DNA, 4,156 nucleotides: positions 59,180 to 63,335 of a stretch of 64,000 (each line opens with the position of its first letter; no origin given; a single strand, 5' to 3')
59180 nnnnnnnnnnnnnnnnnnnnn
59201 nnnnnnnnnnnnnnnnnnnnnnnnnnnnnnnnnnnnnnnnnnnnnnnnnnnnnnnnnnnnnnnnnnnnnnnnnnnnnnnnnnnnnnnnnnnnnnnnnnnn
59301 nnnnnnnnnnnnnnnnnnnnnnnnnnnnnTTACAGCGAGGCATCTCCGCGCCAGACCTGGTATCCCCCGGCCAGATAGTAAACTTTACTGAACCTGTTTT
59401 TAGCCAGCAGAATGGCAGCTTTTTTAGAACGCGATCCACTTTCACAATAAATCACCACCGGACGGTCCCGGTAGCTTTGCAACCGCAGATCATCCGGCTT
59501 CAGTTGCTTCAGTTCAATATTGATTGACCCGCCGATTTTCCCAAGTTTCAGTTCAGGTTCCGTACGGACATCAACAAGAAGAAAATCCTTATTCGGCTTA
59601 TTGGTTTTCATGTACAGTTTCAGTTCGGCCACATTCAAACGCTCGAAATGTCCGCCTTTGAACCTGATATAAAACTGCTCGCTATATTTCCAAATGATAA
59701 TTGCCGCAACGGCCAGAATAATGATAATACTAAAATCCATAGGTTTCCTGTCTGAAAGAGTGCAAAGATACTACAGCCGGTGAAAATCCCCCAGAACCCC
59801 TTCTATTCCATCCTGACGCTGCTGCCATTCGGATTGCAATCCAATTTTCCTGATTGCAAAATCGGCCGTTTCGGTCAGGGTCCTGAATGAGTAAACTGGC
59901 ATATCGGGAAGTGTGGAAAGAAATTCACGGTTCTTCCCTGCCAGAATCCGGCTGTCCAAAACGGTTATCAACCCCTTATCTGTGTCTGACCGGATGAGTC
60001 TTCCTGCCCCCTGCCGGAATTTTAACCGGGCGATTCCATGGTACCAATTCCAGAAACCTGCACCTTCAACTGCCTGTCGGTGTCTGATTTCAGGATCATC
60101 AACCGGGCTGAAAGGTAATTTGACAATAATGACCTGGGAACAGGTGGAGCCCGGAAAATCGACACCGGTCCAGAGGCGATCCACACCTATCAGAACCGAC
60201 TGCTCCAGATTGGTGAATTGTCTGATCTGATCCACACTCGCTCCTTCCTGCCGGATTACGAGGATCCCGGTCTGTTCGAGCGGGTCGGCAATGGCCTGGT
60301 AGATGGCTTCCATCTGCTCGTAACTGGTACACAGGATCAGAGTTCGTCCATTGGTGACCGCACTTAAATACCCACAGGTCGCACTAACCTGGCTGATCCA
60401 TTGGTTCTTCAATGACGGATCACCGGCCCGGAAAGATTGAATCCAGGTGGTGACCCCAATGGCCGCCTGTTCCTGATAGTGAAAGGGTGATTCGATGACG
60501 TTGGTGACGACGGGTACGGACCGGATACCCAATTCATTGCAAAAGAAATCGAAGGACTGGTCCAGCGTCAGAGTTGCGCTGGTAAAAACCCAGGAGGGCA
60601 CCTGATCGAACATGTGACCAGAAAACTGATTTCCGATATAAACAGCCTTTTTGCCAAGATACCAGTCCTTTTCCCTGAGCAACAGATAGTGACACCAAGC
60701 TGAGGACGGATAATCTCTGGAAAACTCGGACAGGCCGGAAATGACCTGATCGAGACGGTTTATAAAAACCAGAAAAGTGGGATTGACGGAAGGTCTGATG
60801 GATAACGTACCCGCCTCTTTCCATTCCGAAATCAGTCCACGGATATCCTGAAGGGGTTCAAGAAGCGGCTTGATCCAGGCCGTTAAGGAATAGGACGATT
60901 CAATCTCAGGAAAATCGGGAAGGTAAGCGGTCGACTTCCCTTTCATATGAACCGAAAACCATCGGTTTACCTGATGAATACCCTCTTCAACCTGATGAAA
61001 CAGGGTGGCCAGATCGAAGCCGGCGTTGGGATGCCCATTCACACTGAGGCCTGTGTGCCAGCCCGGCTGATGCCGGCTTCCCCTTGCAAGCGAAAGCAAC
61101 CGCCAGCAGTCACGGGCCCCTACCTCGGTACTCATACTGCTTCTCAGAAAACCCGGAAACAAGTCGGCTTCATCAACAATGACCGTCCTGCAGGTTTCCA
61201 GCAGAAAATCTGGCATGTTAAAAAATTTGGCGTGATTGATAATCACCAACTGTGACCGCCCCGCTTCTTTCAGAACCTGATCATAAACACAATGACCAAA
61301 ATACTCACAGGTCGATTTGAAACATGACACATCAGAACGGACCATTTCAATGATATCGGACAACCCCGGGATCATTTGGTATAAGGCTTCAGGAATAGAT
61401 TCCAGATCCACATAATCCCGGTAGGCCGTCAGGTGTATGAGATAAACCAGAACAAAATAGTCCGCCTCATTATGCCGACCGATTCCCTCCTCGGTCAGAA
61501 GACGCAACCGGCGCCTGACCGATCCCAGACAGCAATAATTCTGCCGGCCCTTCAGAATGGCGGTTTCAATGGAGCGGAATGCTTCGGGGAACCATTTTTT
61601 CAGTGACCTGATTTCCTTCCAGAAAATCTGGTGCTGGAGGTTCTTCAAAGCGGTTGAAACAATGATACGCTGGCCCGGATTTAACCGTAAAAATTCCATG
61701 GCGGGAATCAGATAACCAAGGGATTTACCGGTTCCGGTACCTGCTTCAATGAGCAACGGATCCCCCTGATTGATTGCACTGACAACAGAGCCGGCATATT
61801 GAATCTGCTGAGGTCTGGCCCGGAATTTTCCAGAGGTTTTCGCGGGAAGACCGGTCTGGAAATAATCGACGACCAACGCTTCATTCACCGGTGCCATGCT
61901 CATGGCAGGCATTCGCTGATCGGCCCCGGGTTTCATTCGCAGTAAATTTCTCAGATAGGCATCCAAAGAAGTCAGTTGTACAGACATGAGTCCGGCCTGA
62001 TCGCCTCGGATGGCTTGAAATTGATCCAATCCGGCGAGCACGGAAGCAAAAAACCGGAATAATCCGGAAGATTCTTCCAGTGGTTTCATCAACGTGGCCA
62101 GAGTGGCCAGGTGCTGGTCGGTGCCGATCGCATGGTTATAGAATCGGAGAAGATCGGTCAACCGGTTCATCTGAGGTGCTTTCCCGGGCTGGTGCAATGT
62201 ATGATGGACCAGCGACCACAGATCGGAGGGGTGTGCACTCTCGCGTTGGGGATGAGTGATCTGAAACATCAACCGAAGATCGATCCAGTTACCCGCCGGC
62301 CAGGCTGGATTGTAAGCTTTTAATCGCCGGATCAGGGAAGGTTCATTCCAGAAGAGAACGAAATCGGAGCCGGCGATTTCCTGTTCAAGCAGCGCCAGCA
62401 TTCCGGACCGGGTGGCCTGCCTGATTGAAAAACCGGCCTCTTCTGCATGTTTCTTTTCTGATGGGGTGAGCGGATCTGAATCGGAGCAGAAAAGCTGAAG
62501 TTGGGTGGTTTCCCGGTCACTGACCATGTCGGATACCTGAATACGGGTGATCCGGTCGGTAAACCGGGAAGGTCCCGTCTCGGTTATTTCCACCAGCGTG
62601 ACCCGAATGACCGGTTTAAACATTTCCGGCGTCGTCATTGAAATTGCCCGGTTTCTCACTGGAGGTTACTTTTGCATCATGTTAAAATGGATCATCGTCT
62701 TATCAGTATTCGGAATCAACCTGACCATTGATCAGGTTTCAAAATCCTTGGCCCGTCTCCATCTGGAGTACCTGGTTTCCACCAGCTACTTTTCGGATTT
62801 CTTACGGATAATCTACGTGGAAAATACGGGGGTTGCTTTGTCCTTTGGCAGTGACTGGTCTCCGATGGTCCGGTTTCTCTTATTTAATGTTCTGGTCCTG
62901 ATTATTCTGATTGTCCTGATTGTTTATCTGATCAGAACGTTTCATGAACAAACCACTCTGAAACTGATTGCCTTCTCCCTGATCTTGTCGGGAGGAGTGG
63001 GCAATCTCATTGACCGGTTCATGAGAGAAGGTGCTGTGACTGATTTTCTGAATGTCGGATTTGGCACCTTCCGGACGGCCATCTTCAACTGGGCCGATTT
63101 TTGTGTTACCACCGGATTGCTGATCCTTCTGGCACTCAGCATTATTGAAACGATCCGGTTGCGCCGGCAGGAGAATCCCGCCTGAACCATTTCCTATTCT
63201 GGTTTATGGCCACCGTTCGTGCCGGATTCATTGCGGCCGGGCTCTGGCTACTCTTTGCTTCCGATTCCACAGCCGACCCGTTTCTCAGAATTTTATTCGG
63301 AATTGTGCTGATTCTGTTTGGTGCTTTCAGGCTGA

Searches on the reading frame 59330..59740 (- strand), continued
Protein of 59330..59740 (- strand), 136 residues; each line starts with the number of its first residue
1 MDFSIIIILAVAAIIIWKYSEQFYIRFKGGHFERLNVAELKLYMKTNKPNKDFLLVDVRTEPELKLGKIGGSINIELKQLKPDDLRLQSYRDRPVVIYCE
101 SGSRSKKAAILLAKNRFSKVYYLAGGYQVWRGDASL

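Call 61: find_encoding_contigs(protein=P0154, flank=3000, max_places=3)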
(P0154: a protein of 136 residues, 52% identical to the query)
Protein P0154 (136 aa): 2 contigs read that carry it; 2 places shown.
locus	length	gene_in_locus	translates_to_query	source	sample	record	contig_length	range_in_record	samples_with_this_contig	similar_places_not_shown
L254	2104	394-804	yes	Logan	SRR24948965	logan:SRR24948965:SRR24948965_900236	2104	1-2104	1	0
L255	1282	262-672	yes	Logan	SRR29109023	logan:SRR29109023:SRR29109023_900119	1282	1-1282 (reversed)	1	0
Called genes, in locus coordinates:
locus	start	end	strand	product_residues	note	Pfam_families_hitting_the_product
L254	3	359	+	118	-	?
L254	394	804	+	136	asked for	PF00581:Rhodanese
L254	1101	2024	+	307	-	PF13624:SurA_N_3 (weak), PF13616:Rotamase_3, PF00639:Rotamase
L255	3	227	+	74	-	?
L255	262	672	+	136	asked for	PF00581:Rhodanese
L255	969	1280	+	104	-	?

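Call 89: search_protein_families(library=padloc, proteins=[window:59333-59740:-], max_evalue=0.001)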
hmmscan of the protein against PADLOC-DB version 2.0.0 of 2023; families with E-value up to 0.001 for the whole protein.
window:59333-59740:- (136 aa): 0 families

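Call 90: search_protein_families(library=pfam, proteins=[window:59333-59740:-], max_evalue=0.0001)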
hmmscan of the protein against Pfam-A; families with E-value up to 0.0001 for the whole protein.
window:59333-59740:- (136 aa): 1 family
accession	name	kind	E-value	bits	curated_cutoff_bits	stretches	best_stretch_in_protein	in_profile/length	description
PF00581.25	Rhodanese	-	5.4e-18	65.7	22.2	1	43-131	8-100/102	Rhodanese-like domain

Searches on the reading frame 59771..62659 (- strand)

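Call 26: search_protein_families(library=ncbifam, proteins=[window:59771-62659:-], max_evalue=1e-10)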
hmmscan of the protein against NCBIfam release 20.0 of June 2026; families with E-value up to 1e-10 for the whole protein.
window:59771-62659:- (962 aa): 6 families
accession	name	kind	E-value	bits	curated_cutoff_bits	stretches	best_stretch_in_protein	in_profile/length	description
NF053712.1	repair_DEAH_YoaA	equivalog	1.9e-88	297.8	680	1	269-923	7-619/630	DNA repair helicase YoaA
NF005981.0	PRK08074.1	equivalog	1.8e-87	294.3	789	2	670-925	656-916/931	ATP-dependent DNA helicase DinG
TIGR01407.1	dinG_rel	hypoth_equivalog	2.8e-66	224.4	547.7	1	278-930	243-880/889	putative DnaQ family exonuclease/DinG family helicase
NF008729.0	PRK11747.1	equivalog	1.4e-58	199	598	1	278-918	23-695/703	ATP-dependent DNA helicase DinG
TIGR03117.2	cas_csf4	equivalog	1.1e-30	106.6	400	1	747-915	610-789/800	type IV CRISPR-associated DEAD/DEAH-box helicase Csf4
NF005569.0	PRK07246.1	equivalog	2.7e-29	102.1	794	1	280-482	245-427/820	bifunctional DnaQ family exonuclease/ATP-dependent helicase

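Call 89: search_protein_families(library=padloc, proteins=[window:59774-62659:-], max_evalue=0.001)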
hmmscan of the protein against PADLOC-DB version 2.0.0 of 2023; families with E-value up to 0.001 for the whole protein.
window:59774-62659:- (962 aa): 8 families
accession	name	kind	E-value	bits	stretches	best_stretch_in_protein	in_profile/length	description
PDLC01439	typeIV_DinG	-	5e-89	297.5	1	278-921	13-560/575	CAS-IV-A; associated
PDLC01729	typeIV_DinG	-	7.4e-50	168.3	2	280-529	19-261/666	Csf4_0_IVA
PDLC01730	typeIV_DinG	-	2.8e-20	70.3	2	751-912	606-782/802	Csf4_1_IVA1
PDLC01007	typeIV_DinG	-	4.9e-20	69.7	2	751-906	491-658/676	CRISPR type AFERR-associated DEAD/DEAH-box helicase Csf4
PDLC01321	typeIV_DinG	-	5.4e-19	66.4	2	751-904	403-559/559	CAS-IV-A; associated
PDLC01731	typeIV_DinG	-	1.8e-12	44.9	1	753-905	351-491/526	Csf4_2_IVA1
PDLC01732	typeIV_DinG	-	8.8e-08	29.4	1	770-907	457-593/648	Csf4_3_IVE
PDLC00937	Cas3d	-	0.0008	16.7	0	743-838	245-337/357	"CRISPR-associated helicase Cas3, subtype CYANO"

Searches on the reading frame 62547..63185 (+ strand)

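Call 90: search_protein_families(library=pfam, proteins=[window:62547-63185:+], max_evalue=0.0001)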
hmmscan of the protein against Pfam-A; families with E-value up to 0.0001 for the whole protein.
window:62547-63185:+ (212 aa): 1 family
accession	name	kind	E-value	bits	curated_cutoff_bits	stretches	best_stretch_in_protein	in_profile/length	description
PF01252.23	Peptidase_A8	-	5.1e-30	105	25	1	57-198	4-140/142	Signal peptidase (SPase) II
